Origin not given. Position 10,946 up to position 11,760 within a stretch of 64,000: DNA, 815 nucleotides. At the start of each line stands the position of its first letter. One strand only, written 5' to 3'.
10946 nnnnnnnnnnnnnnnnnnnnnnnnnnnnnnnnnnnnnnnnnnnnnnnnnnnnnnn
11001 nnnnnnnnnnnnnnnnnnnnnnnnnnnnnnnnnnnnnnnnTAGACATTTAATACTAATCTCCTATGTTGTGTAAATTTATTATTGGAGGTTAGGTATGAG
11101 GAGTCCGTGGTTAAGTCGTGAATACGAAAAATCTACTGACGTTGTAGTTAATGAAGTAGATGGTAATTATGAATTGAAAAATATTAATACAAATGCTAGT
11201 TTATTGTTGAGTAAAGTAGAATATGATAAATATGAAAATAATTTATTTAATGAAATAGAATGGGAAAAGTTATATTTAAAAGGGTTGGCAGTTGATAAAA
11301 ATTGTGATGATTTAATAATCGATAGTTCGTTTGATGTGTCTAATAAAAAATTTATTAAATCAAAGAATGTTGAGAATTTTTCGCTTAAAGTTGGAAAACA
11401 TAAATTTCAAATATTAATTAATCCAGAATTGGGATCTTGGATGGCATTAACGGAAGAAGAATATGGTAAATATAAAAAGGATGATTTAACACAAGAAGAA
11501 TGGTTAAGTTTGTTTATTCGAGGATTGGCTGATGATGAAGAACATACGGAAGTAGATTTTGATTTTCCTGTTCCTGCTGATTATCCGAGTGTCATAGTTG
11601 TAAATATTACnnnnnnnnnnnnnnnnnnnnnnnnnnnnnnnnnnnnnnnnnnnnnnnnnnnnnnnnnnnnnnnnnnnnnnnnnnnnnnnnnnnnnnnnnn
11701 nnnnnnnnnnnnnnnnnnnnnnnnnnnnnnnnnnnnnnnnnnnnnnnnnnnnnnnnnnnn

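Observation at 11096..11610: Tandem-duplicated ~55-aa module in the N-terminal extension of the rSAM/SPASM enzyme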

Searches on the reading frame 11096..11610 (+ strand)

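Call 3: search_protein_families(library=pfam, proteins=[window:11096-11610:+], max_evalue=1)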
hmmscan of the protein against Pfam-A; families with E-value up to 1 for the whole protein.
window:11096-11610:+ (171 aa): 2 families
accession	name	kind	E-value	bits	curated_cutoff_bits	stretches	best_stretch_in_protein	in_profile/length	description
PF16898.10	TOPRIM_C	-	0.0033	18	29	1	36-94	17-75/128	C-terminal associated domain of TOPRIM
PF01446.23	Rep_1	-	0.1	12.5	33.2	0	116-147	112-143/253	Replication protein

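Call 4: search_protein_families(library=ncbifam, proteins=[window:11096-11610:+], max_evalue=1)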
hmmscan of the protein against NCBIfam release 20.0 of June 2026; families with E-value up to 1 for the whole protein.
window:11096-11610:+ (171 aa): 0 families

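Call 32: search_solved_structures(query=A2, max_evalue=10, show_alignments=3)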
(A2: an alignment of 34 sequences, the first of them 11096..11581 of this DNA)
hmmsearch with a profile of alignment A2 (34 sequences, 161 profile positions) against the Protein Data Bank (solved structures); distinct sequences matched with E-value up to 10: 0.

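Call 36: predict_structure(alignment_id=A2)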
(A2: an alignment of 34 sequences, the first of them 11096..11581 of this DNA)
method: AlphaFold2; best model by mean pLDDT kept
length: 162 residues; sequences in the alignment: 34
mean_pLDDT: 84.4   pTM: 0.64
mean pLDDT of the five models: 84.4, 84.4, 82.3, 81.7, 79.7
residues with pLDDT >= 90: 75; 70-90: 60; 50-70: 24; < 50: 3
segments of 3 or more residues with pLDDT < 50: none
pLDDT, mean of each block of 10 residues (from residue 1): 59 92 93 89 94 86 82 63 86 94 93 88 95 89 87 66 65
secondary structure, 60 per line:
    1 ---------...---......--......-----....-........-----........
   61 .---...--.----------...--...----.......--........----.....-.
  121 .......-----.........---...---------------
elements in order: E10-12 E16-21 E24-29 E35-38 H40-47 H53-61 E65-67 E86-88 E93-99 E102-109 E114-118 H120-127 H133-141 E145-147

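Call 52: fold_search(model_id=the predicted structure, library=pdb)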
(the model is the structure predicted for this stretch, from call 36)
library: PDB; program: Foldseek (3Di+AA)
matches with E <= 10: 734; with E <= 0.001: 0
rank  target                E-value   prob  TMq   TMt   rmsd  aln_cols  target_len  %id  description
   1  5lq4_A                1.2e-02  0.96  0.35  0.15  12.4       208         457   12  The Structure of ThcOx, the First Oxidase Protein from the Cyanobactin Pathways (released 2016-11-09)
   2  5lq4_B                2.8e-02  0.77  0.31  0.13  14.4       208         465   13  The Structure of ThcOx, the First Oxidase Protein from the Cyanobactin Pathways (released 2016-11-09)
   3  8syj_B                5.1e-02  0.18  0.16  0.15  15.8       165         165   13  Structure of apurinic/apyrimidinic DNA lyase TK0353 from Thermococcus kodakarensis (Iodide crystal form) (released 2023-12-06)
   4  7kbb_D                1.3e-01  0.08  0.13  0.13  17.8       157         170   12  Cryo-EM structure of the HCMV pentamer bound by Fabs 2-18 and 8I21 (released 2021-08-11)
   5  8pz5_A                1.5e-01  0.41  0.29  0.14  11.6       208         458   13  Structure of ThcOx, solved at wavelength 3.099 A (released 2023-10-25)
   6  5e4w_C                2.2e-01  0.18  0.21  0.27  10.5       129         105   10  Crystal structure of cpSRP43 chromodomains 2 and 3 in complex with the Alb3 tail (released 2015-12-02)
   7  6sy0_A                2.7e-01  0.16  0.23  0.27  13.7       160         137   11  Structure of the Plasmodium falciparum SIP2 DNA-binding AP2 tandem repeat in complex with two SPE2 half-sites (released 2020-10-07)
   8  9a77_B                2.8e-01  0.12  0.16  0.14  15.1       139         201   12  Integrative model of GATB-YTPR by crosslinking MS and deep learning (released 2024-09-18)
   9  5vob_D                2.8e-01  0.04  0.13  0.12  17.8       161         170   14  Crystal structure of HCMV Pentamer in complex with neutralizing antibody 8I21 (released 2017-07-05)
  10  5v1v_A                3.2e-01  0.85  0.23  0.39   7.6        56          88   16  TbiB1 in Complex with the TbiA(alpha) Leader Peptide (released 2018-09-05)
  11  8h5z_A                3.6e-01  0.15  0.17  0.07  10.7        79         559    8  Crystal structure of RadD/ATP analogue complex (released 2023-10-18)
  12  5v1u_A                3.8e-01  0.63  0.22  0.38   9.9        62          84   19  TbiB1 in Complex with the TbiA(beta) Leader Peptide (released 2018-09-05)
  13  9f91_I                4.0e-01  0.23  0.13  0.27   7.7        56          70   25  Crystal structure of a designed Respiratory Syncytial Virus immunogen in complex with RSV90 fab (released 2025-05-21)
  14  8wfp_B                4.0e-01  0.08  0.14  0.11  13.2       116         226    8  Crystal structure of polo-like kinase(PLK1)PBD in complex with DD-1 (released 2024-09-25)
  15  2j04_C                4.5e-01  0.12  0.16  0.05  17.5       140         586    8  The tau60-tau91 subcomplex of yeast transcription factor IIIC (released 2006-10-23)
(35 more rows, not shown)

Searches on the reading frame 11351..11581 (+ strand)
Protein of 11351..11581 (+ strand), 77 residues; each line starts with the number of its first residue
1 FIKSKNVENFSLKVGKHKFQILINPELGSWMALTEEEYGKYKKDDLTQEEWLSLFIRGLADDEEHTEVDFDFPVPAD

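Call 64: search_protein_representatives(alignment_id=A3)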
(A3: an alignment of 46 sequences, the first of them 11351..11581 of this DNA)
Query: 46 sequences, 77 profile positions. Proteins with E-value up to 0.001 (for the whole library): 24; up to 1e-10: 17; up to 1e-30: 4. The best 24 are listed.
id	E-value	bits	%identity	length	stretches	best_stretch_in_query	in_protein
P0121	4.4e-43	161.1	-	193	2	2-77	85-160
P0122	1.2e-40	153.3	-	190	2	4-77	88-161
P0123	9.4e-37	140.8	-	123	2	1-61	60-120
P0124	6.8e-33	128.5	-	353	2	5-77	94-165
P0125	1.4e-23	98.6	-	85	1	1-74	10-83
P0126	2.0e-22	94.9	-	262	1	1-77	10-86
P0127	3.7e-20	87.7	-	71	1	1-62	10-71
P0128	6.4e-19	83.7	-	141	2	1-76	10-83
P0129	5.1e-18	80.8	-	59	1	5-59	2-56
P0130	5.9e-18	80.6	-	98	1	1-73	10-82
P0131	1.7e-16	75.9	-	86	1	1-74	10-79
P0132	1.9e-16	75.8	-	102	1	1-74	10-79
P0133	7.0e-16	74.0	-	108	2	1-75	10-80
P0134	2.6e-13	65.7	-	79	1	1-54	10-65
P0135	2.9e-13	65.6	-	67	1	1-62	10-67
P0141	1.8e-06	43.8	-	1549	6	6-34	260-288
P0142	8.8e-05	38.4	-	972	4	48-71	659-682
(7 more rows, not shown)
